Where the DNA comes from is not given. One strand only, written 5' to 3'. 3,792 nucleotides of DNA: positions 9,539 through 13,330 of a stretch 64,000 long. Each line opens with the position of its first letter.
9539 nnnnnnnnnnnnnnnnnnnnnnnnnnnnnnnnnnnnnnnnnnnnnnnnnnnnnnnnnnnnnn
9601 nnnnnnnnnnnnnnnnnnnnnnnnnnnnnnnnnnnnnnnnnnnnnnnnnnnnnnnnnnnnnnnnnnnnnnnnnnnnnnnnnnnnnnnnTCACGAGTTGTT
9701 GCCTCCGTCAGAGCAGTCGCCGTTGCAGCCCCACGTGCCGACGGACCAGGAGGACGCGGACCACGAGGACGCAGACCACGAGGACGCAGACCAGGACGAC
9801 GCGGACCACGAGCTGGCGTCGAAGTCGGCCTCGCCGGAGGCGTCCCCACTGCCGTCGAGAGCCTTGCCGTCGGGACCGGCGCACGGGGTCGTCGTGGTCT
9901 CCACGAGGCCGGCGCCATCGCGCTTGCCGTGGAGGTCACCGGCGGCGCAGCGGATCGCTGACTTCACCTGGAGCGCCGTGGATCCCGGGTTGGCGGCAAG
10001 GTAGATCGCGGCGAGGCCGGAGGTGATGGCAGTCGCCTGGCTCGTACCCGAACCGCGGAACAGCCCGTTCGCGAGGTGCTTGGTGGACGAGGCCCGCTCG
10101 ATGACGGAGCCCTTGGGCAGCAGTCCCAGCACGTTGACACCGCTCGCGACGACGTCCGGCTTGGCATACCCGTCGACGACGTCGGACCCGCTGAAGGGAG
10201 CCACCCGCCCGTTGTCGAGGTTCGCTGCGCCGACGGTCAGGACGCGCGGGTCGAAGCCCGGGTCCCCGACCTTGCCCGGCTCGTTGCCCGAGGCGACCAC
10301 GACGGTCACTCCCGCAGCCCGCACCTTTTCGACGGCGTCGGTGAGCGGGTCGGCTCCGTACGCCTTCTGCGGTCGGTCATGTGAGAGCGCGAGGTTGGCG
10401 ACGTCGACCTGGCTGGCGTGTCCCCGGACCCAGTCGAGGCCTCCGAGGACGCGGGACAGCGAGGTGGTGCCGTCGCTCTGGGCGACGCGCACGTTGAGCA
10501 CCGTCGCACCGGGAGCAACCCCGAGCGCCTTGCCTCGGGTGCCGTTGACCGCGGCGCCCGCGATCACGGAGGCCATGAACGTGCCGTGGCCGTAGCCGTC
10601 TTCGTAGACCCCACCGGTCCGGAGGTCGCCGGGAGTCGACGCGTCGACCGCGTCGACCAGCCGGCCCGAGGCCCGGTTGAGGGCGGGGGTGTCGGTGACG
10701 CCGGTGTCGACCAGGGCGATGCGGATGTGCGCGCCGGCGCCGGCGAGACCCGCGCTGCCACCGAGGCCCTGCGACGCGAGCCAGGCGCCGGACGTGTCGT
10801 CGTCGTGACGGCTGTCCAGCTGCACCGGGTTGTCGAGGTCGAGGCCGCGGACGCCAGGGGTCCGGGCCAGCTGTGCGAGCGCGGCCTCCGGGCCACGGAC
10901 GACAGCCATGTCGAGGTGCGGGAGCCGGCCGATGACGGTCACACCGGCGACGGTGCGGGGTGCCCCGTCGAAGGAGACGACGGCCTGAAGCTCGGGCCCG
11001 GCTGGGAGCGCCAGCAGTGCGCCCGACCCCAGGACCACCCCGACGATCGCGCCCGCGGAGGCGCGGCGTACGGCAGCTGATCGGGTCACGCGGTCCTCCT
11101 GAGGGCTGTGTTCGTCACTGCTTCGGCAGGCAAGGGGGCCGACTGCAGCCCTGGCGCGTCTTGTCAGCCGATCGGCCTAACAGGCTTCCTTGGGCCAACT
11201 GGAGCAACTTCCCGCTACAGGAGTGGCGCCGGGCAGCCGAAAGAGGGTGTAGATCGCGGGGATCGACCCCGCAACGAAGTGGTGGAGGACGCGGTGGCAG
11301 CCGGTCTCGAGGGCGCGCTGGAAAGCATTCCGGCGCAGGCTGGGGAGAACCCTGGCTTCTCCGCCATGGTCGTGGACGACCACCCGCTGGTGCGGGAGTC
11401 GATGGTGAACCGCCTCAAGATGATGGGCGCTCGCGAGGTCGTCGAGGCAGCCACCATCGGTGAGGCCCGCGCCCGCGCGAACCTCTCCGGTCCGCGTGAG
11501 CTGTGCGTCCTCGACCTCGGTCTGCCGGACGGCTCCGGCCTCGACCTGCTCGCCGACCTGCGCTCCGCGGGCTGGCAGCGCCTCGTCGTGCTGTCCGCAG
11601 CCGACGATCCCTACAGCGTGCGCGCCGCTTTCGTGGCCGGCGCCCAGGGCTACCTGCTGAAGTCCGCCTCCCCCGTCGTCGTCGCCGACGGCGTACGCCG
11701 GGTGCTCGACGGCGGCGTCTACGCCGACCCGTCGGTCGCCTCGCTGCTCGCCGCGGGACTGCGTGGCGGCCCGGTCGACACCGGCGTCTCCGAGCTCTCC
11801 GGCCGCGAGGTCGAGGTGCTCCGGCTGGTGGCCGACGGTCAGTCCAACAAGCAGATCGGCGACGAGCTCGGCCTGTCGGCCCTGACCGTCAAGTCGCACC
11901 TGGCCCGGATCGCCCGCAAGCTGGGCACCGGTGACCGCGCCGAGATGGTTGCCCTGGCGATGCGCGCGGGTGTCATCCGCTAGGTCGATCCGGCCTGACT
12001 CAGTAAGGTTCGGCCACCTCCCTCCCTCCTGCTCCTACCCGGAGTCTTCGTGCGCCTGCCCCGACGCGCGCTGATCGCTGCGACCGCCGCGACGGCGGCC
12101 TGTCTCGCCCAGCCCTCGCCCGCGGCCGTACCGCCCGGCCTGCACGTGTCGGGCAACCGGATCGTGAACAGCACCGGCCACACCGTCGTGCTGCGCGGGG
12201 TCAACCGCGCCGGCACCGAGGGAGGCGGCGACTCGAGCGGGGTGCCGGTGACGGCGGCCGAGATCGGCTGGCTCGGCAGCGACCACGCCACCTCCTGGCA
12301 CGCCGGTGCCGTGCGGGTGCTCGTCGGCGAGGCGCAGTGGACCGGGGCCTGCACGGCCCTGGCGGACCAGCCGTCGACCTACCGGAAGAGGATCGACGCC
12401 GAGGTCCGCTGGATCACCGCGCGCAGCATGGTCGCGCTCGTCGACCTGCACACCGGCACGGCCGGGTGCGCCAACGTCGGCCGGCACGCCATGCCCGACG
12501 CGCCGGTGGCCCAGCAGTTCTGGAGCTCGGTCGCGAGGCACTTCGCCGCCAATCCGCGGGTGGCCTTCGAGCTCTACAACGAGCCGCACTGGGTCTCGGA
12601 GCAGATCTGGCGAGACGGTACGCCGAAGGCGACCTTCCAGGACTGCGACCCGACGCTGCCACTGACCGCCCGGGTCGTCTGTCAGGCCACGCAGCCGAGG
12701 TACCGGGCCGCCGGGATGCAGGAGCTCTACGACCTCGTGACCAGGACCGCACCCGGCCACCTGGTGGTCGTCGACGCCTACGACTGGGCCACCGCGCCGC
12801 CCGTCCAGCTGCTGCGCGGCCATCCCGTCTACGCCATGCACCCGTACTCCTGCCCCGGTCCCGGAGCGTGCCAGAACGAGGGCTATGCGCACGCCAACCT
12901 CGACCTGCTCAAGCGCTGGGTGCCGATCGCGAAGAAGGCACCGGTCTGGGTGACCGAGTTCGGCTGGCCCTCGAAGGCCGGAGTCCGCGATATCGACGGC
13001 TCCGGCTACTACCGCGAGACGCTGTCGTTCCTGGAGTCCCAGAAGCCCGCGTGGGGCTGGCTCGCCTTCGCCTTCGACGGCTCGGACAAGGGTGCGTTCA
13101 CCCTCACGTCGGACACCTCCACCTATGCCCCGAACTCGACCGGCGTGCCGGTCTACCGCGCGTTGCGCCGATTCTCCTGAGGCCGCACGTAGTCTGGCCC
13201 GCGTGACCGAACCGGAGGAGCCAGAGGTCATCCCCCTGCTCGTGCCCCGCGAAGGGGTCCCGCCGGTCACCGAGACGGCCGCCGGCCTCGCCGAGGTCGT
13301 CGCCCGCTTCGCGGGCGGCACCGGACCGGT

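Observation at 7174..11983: Translationally coupled protease / polytopic GAF membrane protein / histidine kinase operon with divergent response regulator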

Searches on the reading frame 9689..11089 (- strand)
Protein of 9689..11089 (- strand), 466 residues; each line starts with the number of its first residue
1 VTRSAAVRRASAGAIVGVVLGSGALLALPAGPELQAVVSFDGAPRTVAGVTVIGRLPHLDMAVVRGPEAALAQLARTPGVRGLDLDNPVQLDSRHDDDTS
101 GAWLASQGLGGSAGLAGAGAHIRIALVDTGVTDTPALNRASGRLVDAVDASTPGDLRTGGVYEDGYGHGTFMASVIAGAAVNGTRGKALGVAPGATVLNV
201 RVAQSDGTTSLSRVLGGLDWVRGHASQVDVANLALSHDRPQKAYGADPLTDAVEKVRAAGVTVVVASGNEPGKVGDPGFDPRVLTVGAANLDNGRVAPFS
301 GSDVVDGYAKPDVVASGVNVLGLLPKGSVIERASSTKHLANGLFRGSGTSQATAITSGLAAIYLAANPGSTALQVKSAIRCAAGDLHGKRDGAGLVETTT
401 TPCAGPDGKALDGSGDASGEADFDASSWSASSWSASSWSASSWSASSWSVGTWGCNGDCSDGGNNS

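Call 3: search_protein_families(library=pfam, proteins=[window:9689-11089:-], max_evalue=0.01)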
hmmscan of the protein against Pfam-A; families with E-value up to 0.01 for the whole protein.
window:9689-11089:- (466 aa): 1 family
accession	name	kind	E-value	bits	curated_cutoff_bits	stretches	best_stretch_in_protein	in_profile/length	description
PF00082.27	Peptidase_S8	-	1.2e-37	130.2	21.8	1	120-386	2-276/288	Subtilase family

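Call 5: search_protein_families(library=ncbifam, proteins=[window:9689-11089:-], max_evalue=0.1)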
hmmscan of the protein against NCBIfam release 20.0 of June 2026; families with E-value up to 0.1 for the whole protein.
window:9689-11089:- (466 aa): 5 families
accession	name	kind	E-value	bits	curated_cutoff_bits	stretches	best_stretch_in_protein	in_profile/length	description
TIGR03921.1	T7SS_mycosin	equivalog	7.8e-28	97.6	278.75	1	118-397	11-280/353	type VII secretion-associated serine protease mycosin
NF049966.1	QH_SP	equivalog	8.5e-12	44.9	165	1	123-286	1-140/219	subtilisin-like serine protease QhpE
TIGR03895.1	protease_PatA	subfamily_domain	1.2e-10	40.8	421.05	1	168-367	1-180/606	PatA/PatG family cyanobactin maturation protease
NF042956.1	IteS_antiphage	equivalog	1.6e-06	26.7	900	1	164-375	289-520/747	S8 family anti-phage peptidase IteS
NF040809.1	germ_prot_CspBA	exception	1.2e-05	23.1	1250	1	275-329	397-452/1099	bifunctional germination protease/germinant receptor pseudoprotease CspBA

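Call 31: find_homologous_proteins(query=window:9689-11089:-)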
Query window:9689-11089:- (466 aa): 2680 proteins with E <= 0.001 among 8000 candidates; the best 120 are listed.
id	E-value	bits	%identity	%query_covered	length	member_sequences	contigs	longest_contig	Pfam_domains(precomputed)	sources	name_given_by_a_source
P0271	2.6e-277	938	94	100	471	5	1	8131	PF00082.28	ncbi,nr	ncbi:MAG: serine protease AprX [Frankiales bacterium]|nr:serine protease AprX [Frankiales bacterium]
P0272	3.0e-225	767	82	93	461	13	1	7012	PF00082.28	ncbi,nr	ncbi:MAG: peptidase and in, kexin, sedolisin [Frankiales bacterium]|nr:peptidase and in, kexin, sedo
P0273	3.5e-223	760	81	93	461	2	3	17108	PF00082.28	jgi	jgi:serine protease AprX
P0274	2.9e-220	750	78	100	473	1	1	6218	PF00082.28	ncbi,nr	ncbi:MAG: peptidase and in, kexin, sedolisin [Frankiales bacterium]|nr:peptidase and in, kexin, sedo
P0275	2.4e-215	734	77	91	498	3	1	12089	PF00082.28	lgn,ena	-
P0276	1.4e-212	725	80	93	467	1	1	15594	PF00082.28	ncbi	ncbi:MAG: S8 family serine peptidase [Mycobacteriales bacterium]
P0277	3.4e-212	724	83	87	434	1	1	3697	PF00082.28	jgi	jgi:serine protease AprX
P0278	1.4e-210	718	78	93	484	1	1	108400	PF00082.28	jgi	jgi:serine protease AprX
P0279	1.2e-209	715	76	93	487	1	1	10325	PF00082.28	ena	-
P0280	1.1e-208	712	78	93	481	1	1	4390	PF00082.28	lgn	-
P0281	1.1e-207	709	77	93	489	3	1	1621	PF00082.28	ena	-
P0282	1.2e-204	699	76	91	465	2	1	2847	PF00082.28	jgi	jgi:serine protease AprX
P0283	5.3e-201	687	75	91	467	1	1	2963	PF00082.28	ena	-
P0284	3.2e-199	681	75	91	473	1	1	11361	PF00082.28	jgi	jgi:serine protease AprX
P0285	6.0e-199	680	76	91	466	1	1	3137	PF00082.28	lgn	-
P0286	2.2e-192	658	75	87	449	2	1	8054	PF00082.28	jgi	jgi:serine protease AprX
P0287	1.2e-183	629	71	91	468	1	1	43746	PF00082.28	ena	-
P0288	8.2e-183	627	70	91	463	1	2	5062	PF00082.28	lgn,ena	-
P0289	1.2e-182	626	72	88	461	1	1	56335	PF00082.28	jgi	jgi:serine protease AprX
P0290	1.9e-182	625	70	91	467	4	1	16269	PF00082.28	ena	-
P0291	7.1e-182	624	72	91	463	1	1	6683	PF00082.28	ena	-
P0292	3.0e-179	615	69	85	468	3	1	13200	PF00082.28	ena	-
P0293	2.0e-175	602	69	91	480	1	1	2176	PF00082.28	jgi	jgi:serine protease AprX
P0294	1.2e-174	600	67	98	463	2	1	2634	PF00082.28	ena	-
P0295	1.5e-174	599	69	85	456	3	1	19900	PF00082.28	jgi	jgi:serine protease AprX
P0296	3.2e-174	598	66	91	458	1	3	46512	PF00082.28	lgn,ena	-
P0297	3.2e-174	598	68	92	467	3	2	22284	PF00082.28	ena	-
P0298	5.2e-174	598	68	91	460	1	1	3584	PF00082.28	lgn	-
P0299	5.2e-173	594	66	91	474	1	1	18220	PF00082.28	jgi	jgi:serine protease AprX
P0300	1.4e-172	593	65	91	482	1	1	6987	PF00082.28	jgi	jgi:serine protease AprX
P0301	4.4e-172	591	67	91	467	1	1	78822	PF00082.28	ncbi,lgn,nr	ncbi:MAG: peptidase and in, kexin, sedolisin [Frankiales bacterium]|nr:peptidase and in, kexin, sedo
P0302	6.3e-172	591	66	92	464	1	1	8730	PF00082.28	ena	-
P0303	7.3e-172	591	66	91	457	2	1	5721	PF00082.28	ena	-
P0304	2.3e-171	589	64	96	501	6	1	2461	PF00082.28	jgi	jgi:serine protease AprX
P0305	8.1e-171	587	69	88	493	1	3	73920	PF00082.28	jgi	jgi:serine protease AprX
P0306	8.7e-171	587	65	91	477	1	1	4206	PF00082.28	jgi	jgi:serine protease AprX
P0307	9.7e-171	587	70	90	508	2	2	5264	PF00082.28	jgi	jgi:serine protease AprX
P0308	5.9e-169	581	69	84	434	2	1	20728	PF00082.28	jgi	jgi:serine protease AprX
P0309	1.7e-168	580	67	85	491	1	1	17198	PF00082.28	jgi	jgi:serine protease AprX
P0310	3.1e-168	579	66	98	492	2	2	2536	PF00082.28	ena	-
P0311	6.7e-168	578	64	91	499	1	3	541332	PF00082.28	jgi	jgi:serine protease AprX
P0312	1.2e-167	577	65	98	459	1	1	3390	PF00082.28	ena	-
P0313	1.5e-167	576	65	91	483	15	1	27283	PF00082.28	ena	-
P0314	4.4e-167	575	65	91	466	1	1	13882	PF00082.28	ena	-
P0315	1.0e-166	574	63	91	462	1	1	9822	PF00082.28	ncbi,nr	ncbi:MAG: peptidase and in, kexin, sedolisin [Frankiales bacterium]|nr:peptidase and in, kexin, sedo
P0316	3.3e-166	572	63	91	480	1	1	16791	PF00082.28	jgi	jgi:serine protease AprX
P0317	1.1e-163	564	66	85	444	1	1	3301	PF00082.28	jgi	jgi:serine protease AprX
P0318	1.3e-163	563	64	91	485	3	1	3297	PF00082.28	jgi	jgi:serine protease AprX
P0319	1.5e-163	563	63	91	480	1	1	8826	PF00082.28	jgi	jgi:serine protease AprX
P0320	8.0e-163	561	63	98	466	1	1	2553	PF00082.28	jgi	jgi:serine protease AprX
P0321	1.3e-162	560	64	91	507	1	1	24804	PF00082.28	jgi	jgi:serine protease AprX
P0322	2.8e-162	559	65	91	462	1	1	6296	PF00082.28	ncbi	-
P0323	4.5e-162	558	62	91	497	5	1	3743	PF00082.28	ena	-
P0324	5.1e-162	558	66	92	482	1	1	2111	PF00082.28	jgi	jgi:serine protease AprX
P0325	2.0e-161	556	64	91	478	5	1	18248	PF00082.28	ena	-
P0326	2.1e-161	556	63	91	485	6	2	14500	PF00082.28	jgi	jgi:serine protease AprX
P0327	3.9e-161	555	66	91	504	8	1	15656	PF00082.28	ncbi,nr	ncbi:MAG TPA: S8 family serine peptidase [Mycobacteriales bacterium]|nr:S8 family serine peptidase [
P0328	5.3e-161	555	63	91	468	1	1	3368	PF00082.28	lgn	-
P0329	8.0e-161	554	62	91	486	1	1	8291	PF00082.28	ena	-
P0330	2.1e-160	553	65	91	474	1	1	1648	PF00082.28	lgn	-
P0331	2.2e-160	553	66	89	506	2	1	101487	PF00082.28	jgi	jgi:serine protease AprX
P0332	3.9e-160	552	66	83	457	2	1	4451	PF00082.28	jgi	jgi:serine protease AprX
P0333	6.8e-160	551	64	93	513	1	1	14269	PF00082.28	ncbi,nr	ncbi:MAG TPA: S8 family serine peptidase [Mycobacteriales bacterium]|nr:S8 family serine peptidase [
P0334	6.9e-160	551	67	87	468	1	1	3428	PF00082.28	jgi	-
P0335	9.2e-160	551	63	91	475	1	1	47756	PF00082.28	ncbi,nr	ncbi:MAG TPA: S8 family serine peptidase [Mycobacteriales bacterium]|nr:S8 family serine peptidase [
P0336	4.0e-159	549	64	91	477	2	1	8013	PF00082.28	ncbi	ncbi:MAG: S8 family serine peptidase [Mycobacteriales bacterium]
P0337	7.6e-159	548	63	91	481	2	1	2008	PF00082.28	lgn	-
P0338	1.1e-158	547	63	85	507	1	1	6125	PF00082.28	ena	-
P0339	2.6e-158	546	65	92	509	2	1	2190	PF00082.28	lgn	-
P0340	1.4e-157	543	62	85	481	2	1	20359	PF00082.28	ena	-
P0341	1.6e-157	543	61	91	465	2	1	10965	PF00082.28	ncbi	-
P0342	2.3e-157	543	63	86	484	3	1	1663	PF00082.28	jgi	jgi:serine protease AprX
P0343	5.9e-156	538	61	85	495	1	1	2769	PF00082.28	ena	-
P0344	7.1e-156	538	62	97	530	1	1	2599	PF00082.28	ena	-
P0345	7.6e-156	538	66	85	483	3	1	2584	PF00082.28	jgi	jgi:serine protease AprX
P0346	8.8e-156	538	64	89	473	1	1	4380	PF00082.28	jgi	jgi:serine protease AprX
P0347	1.8e-155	537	64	95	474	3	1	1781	PF00082.28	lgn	-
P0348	2.9e-155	536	60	95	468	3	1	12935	PF00082.28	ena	-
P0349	1.0e-153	531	63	91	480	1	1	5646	PF00082.28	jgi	jgi:serine protease AprX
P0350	1.3e-153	530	60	88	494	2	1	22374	PF00082.28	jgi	jgi:serine protease AprX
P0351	3.2e-153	529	60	89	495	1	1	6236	PF00082.28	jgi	-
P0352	3.6e-153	529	63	89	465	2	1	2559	PF00082.28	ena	-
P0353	7.2e-153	528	61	91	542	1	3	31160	PF00082.28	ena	-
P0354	1.2e-152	527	60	91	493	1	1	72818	PF00082.28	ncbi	-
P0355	2.0e-152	527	63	84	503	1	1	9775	PF00082.28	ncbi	-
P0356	5.4e-152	525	64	84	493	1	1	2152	PF00082.28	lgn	-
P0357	2.1e-151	523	58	91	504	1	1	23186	PF00082.28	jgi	jgi:serine protease AprX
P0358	6.3e-150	518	61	90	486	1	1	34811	PF00082.28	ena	-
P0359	2.8e-149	516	59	87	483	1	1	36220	PF00082.28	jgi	jgi:serine protease AprX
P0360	1.1e-148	514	62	88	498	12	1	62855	PF00082.28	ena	-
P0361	3.8e-148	512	60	91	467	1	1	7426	PF00082.28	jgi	jgi:serine protease AprX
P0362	5.1e-148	512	61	88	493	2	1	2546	PF00082.28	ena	-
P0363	8.6e-148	511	61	87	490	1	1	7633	PF00082.28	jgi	jgi:serine protease AprX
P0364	2.0e-147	510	58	85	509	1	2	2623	PF00082.28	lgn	-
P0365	2.9e-146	506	61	97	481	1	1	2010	PF00082.28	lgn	-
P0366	1.2e-145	504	62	85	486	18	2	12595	PF00082.28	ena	-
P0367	7.0e-144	498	58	85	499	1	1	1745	PF00082.28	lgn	-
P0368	1.2e-143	498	63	86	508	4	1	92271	PF00082.28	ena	-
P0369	1.7e-143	497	60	91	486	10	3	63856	PF00082.28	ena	-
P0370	2.8e-143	496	59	91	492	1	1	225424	PF00082.28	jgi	jgi:serine protease AprX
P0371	1.1e-142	494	59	98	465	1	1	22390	PF00082.28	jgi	-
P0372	2.3e-142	493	59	91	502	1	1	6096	PF00082.28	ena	-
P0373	2.0e-141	490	62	87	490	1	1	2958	PF00082.28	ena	-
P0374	2.4e-141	490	66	78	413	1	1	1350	PF00082.28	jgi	jgi:serine protease AprX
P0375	1.5e-139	484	59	91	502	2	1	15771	PF00082.28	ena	-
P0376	2.3e-138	480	57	91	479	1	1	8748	PF00082.28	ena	-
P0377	3.6e-138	480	71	65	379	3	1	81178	PF00082.28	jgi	jgi:serine protease AprX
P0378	7.3e-138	479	59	98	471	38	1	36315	PF00082.28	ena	-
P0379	1.0e-137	478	61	84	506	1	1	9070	PF00082.28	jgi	-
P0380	1.9e-137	477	58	87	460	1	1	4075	PF00082.28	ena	-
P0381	2.3e-137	477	57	93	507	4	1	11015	PF00082.28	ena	-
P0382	8.4e-137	475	61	84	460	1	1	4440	PF00082.28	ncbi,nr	ncbi:MAG: peptidase and in, kexin, sedolisin [Frankiales bacterium]|nr:peptidase and in, kexin, sedo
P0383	3.3e-136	473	57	98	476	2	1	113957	PF00082.28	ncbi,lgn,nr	ncbi:MAG: S8 family serine peptidase [Mycobacteriales bacterium]|nr:S8 family serine peptidase [Myco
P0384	5.5e-136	472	58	98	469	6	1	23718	PF00082.28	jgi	-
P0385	1.0e-135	471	59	85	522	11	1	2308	PF00082.28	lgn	-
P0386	4.5e-135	469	58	92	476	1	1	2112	PF00082.28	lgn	-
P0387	4.7e-135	469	59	83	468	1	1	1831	PF00082.28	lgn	-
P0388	9.1e-135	468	56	92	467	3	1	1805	PF00082.28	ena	-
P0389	3.0e-134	467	60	85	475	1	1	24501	PF00082.28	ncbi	-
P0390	1.1e-133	465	61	91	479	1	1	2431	PF00082.28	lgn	-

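Call 43: predict_structure(alignment_id=A2)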
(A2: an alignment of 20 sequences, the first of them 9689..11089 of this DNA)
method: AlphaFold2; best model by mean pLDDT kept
length: 466 residues; sequences in the alignment: 20
mean_pLDDT: 73.8   pTM: 0.77
mean pLDDT of the five models: 73.8, 68.8, 60.1, 57.8, 48.6
residues with pLDDT >= 90: 161; 70-90: 144; 50-70: 65; < 50: 96
segments of 3 or more residues with pLDDT < 50: 1-29, 277-281, 389-392, 414-466
pLDDT, mean of each block of 10 residues (from residue 1): 30 33 40 87 89 94 93 90 84 51 84 94 95 92 93 85 84 95 90 97 87 95 97 77 72 89 79 49 76 66 60 81 88 79 78 94 95 87 65 73 71 48 35 26 22 29 34
secondary structure, 60 per line:
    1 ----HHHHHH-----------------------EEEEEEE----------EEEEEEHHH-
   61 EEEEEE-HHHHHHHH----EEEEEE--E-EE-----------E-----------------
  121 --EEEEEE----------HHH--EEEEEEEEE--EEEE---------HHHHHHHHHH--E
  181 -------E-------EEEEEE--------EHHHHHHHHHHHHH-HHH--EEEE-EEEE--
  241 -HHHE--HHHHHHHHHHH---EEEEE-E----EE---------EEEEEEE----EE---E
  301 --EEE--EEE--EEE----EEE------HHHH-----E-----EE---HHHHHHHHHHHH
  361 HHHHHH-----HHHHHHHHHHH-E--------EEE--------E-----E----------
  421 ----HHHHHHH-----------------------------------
elements in order: H5-10 E34-40 E51-56 E61-66 H68-75 E80-85 E123-128 E144-152 E155-158 H168-177 E196-201 H211-223 E230-233 E235-238 H248-258 E262-266 E284-290 E303-305 E308-310 E313-315 E320-322 H329-332 H349-366 H372-382 E393-395 H425-431

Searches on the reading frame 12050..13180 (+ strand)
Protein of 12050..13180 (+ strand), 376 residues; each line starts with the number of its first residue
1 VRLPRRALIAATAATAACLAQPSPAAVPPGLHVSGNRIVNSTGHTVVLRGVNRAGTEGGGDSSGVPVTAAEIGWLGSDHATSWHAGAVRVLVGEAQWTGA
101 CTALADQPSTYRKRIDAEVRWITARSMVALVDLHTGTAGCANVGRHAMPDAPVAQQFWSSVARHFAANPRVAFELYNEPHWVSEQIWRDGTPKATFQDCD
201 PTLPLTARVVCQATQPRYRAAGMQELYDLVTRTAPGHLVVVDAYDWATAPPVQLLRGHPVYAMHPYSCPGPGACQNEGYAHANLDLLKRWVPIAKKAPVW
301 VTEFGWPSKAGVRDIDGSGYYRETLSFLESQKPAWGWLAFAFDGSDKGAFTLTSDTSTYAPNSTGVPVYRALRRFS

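Call 3: search_protein_families(library=pfam, proteins=[window:12050-13180:+], max_evalue=0.01)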
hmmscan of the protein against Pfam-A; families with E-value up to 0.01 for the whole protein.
window:12050-13180:+ (376 aa): 1 family
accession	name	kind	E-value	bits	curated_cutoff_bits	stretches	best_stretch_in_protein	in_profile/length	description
PF00150.24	Cellulase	-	1.7e-17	64.2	23.5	1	79-337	29-265/272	Cellulase (glycosyl hydrolase family 5)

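Call 5: search_protein_families(library=ncbifam, proteins=[window:12050-13180:+], max_evalue=0.1)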
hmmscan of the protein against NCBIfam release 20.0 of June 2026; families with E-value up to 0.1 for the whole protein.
window:12050-13180:+ (376 aa): 0 families
